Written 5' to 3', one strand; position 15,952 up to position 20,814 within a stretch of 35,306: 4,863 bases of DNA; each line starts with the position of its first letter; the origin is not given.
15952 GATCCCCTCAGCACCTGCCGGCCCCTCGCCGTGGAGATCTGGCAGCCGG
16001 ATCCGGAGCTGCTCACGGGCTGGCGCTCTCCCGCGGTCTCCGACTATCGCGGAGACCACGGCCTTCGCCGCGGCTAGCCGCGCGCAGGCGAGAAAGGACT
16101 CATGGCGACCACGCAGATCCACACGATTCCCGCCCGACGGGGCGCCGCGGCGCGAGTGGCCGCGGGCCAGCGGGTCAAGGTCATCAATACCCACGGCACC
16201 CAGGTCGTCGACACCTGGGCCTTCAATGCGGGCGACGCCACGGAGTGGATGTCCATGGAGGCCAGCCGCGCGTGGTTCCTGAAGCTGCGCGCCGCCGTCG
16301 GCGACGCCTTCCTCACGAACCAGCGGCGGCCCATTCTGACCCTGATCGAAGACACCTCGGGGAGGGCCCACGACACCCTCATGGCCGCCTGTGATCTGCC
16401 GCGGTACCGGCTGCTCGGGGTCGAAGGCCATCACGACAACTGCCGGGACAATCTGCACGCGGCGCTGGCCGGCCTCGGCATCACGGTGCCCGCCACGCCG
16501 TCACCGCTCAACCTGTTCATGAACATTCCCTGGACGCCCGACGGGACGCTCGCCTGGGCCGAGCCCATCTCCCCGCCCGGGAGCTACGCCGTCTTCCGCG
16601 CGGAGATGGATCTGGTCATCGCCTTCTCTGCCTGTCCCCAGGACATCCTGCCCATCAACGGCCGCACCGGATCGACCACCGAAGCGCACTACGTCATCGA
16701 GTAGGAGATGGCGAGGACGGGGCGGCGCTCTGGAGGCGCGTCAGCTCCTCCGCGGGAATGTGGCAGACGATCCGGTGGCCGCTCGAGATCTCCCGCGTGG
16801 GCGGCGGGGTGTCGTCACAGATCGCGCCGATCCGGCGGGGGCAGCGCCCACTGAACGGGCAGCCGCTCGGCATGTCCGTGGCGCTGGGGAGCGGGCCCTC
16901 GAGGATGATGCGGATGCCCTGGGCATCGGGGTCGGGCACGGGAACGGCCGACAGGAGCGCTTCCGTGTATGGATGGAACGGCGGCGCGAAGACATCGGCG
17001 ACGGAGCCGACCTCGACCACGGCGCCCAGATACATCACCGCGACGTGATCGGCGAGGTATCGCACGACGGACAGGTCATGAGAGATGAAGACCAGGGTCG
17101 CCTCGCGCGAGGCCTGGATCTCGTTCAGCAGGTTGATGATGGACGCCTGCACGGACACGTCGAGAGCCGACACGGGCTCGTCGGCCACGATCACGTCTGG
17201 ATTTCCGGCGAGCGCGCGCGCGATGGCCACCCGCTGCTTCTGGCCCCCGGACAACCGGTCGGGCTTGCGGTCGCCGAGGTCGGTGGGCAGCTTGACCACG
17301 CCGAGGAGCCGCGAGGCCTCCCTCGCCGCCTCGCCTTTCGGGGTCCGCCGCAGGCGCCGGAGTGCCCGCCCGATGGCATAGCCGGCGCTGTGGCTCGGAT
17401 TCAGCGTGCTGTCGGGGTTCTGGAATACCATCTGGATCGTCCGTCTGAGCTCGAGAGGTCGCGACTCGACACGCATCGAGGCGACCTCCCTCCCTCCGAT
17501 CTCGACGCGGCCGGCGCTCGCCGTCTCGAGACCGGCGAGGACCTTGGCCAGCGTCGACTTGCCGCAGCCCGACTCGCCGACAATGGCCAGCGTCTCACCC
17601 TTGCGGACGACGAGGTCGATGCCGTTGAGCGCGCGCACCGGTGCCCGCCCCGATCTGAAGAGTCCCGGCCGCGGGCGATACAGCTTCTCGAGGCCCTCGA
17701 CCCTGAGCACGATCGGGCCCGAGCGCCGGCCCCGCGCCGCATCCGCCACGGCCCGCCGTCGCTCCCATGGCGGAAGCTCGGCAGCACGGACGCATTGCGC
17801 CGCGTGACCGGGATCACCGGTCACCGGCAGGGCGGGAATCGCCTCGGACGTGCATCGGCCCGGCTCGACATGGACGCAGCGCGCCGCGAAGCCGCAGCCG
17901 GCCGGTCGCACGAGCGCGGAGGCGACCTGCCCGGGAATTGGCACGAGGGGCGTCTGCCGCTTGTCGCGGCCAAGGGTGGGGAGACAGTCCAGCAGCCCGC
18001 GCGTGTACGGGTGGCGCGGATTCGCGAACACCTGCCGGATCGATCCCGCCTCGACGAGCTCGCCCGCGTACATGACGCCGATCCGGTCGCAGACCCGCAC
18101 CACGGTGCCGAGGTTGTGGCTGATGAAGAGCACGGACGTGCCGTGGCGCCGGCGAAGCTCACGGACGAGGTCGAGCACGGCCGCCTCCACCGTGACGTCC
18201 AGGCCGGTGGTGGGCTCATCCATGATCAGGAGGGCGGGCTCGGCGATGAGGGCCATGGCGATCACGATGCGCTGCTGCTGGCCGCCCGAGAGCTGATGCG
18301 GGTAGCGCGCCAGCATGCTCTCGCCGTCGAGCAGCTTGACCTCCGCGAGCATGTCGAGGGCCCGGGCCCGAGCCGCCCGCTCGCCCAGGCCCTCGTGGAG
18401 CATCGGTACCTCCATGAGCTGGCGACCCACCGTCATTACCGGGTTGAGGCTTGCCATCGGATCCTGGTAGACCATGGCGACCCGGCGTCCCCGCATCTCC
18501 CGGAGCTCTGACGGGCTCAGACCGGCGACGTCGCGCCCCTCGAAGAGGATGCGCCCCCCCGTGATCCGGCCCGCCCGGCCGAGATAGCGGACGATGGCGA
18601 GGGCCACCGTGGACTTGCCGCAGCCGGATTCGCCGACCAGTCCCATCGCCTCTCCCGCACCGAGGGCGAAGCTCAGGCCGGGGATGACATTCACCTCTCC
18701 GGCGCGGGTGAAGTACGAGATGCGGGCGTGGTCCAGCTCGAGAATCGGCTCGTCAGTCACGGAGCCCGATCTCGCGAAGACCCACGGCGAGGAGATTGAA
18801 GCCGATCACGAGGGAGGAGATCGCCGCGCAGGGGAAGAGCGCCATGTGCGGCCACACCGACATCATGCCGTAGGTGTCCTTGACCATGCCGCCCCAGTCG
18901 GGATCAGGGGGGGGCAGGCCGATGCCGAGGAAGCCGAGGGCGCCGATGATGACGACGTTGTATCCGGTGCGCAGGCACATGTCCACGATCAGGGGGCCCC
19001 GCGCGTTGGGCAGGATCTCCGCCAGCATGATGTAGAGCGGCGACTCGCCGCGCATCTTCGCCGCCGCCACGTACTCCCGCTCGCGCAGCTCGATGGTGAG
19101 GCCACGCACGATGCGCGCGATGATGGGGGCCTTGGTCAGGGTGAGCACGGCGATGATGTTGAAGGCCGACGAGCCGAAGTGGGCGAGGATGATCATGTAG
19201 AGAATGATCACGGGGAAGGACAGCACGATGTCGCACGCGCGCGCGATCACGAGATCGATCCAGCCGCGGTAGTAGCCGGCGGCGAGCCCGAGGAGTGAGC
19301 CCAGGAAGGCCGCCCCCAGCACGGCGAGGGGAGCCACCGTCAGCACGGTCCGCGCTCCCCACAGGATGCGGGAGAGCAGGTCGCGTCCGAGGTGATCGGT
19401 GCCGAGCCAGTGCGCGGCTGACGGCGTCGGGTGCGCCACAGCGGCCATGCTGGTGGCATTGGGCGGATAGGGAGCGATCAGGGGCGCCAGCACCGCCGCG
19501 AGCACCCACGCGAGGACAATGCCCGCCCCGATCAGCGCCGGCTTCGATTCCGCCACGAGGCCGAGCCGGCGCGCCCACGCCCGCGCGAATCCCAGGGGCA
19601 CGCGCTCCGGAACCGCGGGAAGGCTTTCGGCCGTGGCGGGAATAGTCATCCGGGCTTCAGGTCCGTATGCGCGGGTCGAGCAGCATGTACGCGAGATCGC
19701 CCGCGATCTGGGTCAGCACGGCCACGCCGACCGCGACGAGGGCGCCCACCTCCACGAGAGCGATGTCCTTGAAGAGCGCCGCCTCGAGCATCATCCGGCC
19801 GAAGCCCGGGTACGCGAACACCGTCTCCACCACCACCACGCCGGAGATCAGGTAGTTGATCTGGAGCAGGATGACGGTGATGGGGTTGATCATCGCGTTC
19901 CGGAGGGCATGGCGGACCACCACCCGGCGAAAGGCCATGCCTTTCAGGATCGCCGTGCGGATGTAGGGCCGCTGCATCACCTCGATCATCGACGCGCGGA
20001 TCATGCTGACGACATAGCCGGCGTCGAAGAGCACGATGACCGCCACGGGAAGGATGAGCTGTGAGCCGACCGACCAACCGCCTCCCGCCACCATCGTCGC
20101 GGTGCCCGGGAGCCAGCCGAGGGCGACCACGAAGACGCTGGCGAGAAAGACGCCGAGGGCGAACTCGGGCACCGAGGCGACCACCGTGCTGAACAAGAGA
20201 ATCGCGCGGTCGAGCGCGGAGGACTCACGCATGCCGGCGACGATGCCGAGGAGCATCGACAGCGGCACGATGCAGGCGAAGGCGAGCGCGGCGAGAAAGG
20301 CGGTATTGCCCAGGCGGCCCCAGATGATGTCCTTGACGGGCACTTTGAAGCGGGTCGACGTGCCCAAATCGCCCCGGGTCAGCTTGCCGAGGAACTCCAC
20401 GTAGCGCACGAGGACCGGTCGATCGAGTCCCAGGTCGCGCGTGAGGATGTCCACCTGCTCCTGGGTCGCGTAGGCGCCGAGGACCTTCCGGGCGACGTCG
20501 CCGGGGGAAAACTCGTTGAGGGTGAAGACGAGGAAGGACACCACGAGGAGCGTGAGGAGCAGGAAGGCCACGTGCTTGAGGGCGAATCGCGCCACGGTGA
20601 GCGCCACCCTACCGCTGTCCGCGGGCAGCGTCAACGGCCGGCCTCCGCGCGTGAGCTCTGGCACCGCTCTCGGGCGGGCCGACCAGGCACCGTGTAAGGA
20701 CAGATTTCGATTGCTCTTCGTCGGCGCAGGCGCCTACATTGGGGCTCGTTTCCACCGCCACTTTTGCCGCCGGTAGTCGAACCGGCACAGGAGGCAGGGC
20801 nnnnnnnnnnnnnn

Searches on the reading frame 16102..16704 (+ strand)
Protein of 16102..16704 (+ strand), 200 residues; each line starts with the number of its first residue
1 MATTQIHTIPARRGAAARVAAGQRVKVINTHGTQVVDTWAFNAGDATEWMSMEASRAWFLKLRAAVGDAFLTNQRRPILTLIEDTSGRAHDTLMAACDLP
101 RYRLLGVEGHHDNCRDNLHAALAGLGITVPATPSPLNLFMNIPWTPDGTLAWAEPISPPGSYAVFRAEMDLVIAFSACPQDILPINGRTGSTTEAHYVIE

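Call 67: search_protein_families(library=pfam, proteins=[window:16102-16704:+], max_evalue=0.0001)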
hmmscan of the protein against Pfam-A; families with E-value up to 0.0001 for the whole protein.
window:16102-16704:+ (200 aa): 1 family
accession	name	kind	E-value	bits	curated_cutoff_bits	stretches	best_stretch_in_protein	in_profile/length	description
PF09347.15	DUF1989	-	4e-49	166.9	27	1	7-172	1-168/168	Domain of unknown function (DUF1989)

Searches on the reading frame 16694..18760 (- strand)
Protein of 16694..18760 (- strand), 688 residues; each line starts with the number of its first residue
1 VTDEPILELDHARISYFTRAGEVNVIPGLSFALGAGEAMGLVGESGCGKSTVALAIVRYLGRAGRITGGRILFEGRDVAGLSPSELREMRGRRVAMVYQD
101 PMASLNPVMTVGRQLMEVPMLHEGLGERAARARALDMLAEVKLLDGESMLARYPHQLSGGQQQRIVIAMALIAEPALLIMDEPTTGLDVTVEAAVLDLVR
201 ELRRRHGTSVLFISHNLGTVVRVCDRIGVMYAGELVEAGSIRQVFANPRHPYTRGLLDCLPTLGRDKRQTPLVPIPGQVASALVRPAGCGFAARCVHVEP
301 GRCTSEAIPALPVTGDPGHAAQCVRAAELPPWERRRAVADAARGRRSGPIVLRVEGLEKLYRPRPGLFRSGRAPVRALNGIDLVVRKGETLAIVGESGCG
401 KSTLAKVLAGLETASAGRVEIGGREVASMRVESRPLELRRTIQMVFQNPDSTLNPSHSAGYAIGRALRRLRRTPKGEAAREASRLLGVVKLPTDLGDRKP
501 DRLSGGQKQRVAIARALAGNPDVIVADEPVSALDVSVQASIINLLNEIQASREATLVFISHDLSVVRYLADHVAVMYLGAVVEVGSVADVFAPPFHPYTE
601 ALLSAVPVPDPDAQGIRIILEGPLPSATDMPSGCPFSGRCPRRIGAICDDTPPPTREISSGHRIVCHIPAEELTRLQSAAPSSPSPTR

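Call 67: search_protein_families(library=pfam, proteins=[window:16694-18760:-], max_evalue=0.0001)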
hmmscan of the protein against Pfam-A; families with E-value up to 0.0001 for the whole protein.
window:16694-18760:- (688 aa): 12 families
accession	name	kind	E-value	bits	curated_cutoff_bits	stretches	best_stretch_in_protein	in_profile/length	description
PF00005.33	ABC_tran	-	7e-62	208.5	25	2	378-530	1-136/137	ABC transporter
PF08352.17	oligo_HPY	-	1.3e-34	118.8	27.1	2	582-644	1-62/65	Oligopeptide/dipeptide transporter, C-terminal region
PF13304.12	AAA_21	-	6.9e-15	56.3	27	1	152-218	233-301/304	AAA domain, putative AbiEii toxin, Type IV TA system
PF02463.25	SMC_N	-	4.2e-11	43.1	40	0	40-230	28-212/220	RecF/RecN/SMC N terminal domain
PF00004.35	AAA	-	3.2e-07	31.3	21.2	0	393-448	3-56/131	ATPase family associated with various cellular activities (AAA)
PF13401.12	AAA_22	-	3.1e-06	28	27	0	390-472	7-84/130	AAA domain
PF13481.12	AAA_25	-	5.9e-06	26.5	27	0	382-443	27-92/195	AAA domain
PF13191.12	AAA_16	-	1.2e-05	26.3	32.6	0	34-69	22-52/167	AAA ATPase domain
PF03193.22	RsgA_GTPase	-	3.3e-05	24.2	30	0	387-417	105-135/174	RsgA GTPase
PF00006.31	ATP-synt_ab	-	3.7e-05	23.9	29.5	0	31-60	9-38/213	ATP synthase alpha/beta family, nucleotide-binding domain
PF00485.24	PRK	-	6.9e-05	23.2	22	0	40-64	3-27/196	Phosphoribulokinase / Uridine kinase family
PF13555.12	AAA_29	-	9.1e-05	22.6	27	0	387-404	22-38/61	P-loop containing region of AAA domain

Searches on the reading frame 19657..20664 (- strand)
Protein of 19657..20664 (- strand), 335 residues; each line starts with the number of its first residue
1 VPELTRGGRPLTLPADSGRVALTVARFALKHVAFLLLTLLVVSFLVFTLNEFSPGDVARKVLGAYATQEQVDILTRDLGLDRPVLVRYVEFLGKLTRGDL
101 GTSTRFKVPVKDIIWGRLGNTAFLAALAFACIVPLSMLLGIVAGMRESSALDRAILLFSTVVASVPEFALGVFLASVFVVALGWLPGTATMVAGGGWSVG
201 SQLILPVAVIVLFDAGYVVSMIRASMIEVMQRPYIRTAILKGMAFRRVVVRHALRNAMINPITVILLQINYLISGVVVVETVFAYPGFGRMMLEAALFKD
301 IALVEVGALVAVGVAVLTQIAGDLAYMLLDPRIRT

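Call 67: search_protein_families(library=pfam, proteins=[window:19657-20664:-], max_evalue=0.0001)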
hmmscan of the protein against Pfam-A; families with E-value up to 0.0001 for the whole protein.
window:19657-20664:- (335 aa): 2 families
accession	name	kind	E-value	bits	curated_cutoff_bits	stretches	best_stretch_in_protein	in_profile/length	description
PF00528.27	BPD_transp_1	-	1.3e-28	100.4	26.4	1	137-334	2-183/184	Binding-protein-dependent transport system inner membrane component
PF19300.4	BPD_transp_1_N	-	5.7e-10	39.8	23.8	1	26-98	3-75/114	Binding-prot-dependent transport system membrane comp, N-term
